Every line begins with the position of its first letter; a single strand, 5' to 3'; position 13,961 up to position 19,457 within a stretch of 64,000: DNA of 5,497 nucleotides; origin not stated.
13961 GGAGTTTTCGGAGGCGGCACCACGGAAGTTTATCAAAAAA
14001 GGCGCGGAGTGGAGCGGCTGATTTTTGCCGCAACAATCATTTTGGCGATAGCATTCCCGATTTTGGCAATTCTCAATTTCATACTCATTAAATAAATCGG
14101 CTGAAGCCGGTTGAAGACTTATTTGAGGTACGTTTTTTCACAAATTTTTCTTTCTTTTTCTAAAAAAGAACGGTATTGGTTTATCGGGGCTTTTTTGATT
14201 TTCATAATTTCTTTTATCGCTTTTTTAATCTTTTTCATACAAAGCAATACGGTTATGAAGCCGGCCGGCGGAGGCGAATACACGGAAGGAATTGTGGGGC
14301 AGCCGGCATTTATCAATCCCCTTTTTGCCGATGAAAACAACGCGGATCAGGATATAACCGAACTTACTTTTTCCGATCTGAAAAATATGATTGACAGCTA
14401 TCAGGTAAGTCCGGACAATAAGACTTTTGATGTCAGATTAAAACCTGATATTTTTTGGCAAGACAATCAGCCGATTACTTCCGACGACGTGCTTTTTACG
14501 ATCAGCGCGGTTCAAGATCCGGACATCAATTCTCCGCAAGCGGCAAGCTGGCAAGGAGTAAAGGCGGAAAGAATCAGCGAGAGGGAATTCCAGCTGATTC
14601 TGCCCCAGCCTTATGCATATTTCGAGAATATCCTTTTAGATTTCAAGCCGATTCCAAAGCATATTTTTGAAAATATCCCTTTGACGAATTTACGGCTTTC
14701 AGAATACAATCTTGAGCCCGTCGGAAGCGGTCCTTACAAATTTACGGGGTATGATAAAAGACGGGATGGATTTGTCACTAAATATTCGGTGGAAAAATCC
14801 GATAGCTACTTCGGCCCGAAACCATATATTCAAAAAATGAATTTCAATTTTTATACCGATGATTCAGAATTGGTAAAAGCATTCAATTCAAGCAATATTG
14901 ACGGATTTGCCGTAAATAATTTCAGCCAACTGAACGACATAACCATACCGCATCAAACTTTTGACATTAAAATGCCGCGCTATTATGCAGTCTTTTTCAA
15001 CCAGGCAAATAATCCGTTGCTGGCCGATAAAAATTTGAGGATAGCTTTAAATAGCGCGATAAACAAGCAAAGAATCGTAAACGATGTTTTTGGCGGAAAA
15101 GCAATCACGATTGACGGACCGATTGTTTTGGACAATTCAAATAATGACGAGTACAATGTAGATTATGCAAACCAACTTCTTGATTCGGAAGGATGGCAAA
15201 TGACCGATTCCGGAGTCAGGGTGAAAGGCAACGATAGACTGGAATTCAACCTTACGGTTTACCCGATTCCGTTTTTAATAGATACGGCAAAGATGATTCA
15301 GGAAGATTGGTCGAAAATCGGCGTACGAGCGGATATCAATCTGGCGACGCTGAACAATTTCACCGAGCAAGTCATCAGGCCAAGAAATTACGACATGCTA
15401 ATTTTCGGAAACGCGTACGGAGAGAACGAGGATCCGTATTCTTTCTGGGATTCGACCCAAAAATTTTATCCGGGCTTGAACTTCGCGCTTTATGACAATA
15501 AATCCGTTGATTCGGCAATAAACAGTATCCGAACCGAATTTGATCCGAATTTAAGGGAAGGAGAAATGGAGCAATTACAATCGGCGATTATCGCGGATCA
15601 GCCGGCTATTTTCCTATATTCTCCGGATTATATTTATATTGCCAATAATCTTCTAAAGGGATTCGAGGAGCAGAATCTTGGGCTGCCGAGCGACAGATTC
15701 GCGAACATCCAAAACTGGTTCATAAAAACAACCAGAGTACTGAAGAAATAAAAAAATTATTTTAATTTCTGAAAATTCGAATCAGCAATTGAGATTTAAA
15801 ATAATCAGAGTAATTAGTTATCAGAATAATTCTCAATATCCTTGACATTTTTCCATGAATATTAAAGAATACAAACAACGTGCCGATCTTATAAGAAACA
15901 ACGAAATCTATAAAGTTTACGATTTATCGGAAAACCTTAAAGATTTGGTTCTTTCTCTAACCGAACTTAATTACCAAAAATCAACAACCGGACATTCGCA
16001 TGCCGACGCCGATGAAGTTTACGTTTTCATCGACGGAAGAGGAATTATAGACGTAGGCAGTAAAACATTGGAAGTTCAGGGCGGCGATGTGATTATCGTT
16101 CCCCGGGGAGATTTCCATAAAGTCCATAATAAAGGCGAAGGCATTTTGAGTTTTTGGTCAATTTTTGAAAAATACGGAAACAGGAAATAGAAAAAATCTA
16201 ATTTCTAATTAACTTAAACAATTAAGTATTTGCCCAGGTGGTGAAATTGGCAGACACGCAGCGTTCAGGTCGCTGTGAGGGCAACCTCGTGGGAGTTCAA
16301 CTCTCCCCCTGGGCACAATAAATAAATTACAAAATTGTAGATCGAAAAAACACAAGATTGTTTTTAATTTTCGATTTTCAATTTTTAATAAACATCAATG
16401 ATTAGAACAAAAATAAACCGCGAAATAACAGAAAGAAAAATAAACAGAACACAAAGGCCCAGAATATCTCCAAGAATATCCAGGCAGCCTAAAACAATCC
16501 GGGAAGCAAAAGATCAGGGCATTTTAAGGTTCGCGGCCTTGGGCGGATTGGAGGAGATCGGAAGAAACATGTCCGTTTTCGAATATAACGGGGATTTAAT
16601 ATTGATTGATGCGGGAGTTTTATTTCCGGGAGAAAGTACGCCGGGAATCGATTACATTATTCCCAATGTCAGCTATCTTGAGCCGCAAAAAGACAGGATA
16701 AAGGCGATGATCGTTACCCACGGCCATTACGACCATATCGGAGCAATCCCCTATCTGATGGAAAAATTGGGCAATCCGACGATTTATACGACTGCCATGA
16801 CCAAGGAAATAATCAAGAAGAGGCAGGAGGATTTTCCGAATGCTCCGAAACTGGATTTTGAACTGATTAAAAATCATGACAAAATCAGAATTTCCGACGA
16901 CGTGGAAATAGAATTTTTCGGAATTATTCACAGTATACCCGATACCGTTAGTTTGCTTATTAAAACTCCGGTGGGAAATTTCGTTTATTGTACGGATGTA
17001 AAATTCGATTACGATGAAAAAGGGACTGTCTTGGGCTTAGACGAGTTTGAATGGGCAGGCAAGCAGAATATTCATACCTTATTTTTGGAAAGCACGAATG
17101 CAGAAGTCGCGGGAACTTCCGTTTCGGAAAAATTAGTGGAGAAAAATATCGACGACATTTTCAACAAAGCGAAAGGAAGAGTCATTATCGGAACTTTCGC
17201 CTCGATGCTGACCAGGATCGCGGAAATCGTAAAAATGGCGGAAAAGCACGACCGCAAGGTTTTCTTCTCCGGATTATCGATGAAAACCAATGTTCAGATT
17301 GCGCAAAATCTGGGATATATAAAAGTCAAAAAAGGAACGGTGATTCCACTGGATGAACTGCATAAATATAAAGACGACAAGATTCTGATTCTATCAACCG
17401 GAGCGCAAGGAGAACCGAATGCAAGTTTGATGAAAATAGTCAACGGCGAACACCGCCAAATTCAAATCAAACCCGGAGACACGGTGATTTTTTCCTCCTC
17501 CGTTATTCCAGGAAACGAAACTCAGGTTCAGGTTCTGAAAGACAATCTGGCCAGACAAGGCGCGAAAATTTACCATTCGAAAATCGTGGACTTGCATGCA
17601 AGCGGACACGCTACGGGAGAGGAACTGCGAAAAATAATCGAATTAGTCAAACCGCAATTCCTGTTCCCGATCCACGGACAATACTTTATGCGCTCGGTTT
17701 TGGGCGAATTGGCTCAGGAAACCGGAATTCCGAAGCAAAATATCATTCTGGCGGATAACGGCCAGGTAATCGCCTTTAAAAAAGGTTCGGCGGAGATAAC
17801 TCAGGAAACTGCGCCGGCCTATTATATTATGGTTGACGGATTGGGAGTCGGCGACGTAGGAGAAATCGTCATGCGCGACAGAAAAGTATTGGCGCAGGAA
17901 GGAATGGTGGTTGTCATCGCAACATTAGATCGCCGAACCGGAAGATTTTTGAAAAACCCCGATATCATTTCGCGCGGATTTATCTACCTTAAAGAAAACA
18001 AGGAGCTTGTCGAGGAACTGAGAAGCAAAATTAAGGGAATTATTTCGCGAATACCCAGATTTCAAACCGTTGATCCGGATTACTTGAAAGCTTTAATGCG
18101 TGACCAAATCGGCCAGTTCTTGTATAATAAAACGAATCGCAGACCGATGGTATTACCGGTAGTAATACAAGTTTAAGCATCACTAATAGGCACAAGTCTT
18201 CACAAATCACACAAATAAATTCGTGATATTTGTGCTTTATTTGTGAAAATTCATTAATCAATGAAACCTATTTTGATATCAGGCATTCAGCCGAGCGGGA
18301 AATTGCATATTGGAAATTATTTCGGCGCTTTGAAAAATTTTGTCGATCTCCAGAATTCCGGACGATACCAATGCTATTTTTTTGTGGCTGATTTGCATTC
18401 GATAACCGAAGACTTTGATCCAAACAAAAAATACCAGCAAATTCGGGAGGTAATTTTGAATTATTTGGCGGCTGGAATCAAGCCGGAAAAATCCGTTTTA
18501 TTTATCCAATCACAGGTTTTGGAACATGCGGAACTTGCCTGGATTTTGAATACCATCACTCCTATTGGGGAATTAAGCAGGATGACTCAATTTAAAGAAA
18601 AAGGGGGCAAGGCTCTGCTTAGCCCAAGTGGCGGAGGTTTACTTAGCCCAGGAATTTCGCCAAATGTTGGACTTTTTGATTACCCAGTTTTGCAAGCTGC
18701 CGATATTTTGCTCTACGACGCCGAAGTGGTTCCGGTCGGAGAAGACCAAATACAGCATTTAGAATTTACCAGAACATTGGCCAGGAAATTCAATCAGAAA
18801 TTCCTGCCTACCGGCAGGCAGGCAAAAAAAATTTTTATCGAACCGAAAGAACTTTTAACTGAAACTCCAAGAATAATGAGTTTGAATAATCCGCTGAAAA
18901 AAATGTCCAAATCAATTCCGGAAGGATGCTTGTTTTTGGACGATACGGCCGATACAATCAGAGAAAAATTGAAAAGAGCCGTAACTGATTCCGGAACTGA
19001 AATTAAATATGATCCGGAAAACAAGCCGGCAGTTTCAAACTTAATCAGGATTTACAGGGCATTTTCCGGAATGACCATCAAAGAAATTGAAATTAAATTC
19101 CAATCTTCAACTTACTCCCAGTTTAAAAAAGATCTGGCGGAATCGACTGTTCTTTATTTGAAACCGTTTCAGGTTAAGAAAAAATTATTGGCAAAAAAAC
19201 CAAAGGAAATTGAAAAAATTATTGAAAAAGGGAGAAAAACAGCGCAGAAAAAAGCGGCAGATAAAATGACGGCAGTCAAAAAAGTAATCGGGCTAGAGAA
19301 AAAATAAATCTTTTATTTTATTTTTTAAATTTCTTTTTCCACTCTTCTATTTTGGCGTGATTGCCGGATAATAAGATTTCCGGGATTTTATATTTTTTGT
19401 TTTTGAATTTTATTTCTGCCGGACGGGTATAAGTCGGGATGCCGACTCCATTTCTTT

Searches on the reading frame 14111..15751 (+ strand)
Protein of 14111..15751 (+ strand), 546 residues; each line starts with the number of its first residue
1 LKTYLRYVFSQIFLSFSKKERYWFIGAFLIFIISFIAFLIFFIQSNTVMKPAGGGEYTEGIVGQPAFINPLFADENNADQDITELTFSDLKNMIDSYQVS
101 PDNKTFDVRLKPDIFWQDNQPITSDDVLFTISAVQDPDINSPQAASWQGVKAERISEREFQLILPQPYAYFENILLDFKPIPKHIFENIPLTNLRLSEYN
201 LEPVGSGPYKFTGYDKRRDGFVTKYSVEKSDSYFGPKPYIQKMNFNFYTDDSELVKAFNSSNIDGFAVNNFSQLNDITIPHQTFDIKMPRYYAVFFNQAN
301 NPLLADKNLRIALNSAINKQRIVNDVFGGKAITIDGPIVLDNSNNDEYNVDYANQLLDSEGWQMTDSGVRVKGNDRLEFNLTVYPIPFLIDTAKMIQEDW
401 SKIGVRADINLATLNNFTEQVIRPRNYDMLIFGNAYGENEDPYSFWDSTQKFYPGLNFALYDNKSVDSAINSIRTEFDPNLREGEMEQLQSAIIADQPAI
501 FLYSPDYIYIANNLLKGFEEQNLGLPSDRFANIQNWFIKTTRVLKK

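Call 21: search_protein_families(library=pfam, proteins=[window:14111-15751:+], max_evalue=0.001)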
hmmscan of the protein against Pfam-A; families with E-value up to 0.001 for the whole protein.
window:14111-15751:+ (546 aa): 1 family
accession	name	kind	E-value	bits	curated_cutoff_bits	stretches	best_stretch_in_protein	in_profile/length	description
PF00496.27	SBP_bac_5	-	1.8e-56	192.3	32.4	1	93-447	6-358/368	Bacterial extracellular solute-binding proteins, family 5 Middle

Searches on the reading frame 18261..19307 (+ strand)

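Call 21: search_protein_families(library=pfam, proteins=[window:18261-19307:+], max_evalue=0.001)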
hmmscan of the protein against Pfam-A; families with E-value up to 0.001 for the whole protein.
window:18261-19307:+ (348 aa): 1 family
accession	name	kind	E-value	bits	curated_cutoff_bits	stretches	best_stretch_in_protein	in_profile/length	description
PF00579.31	tRNA-synt_1b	-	8.9e-73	245.6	21.1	1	4-298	7-289/292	tRNA synthetases class I (W and Y)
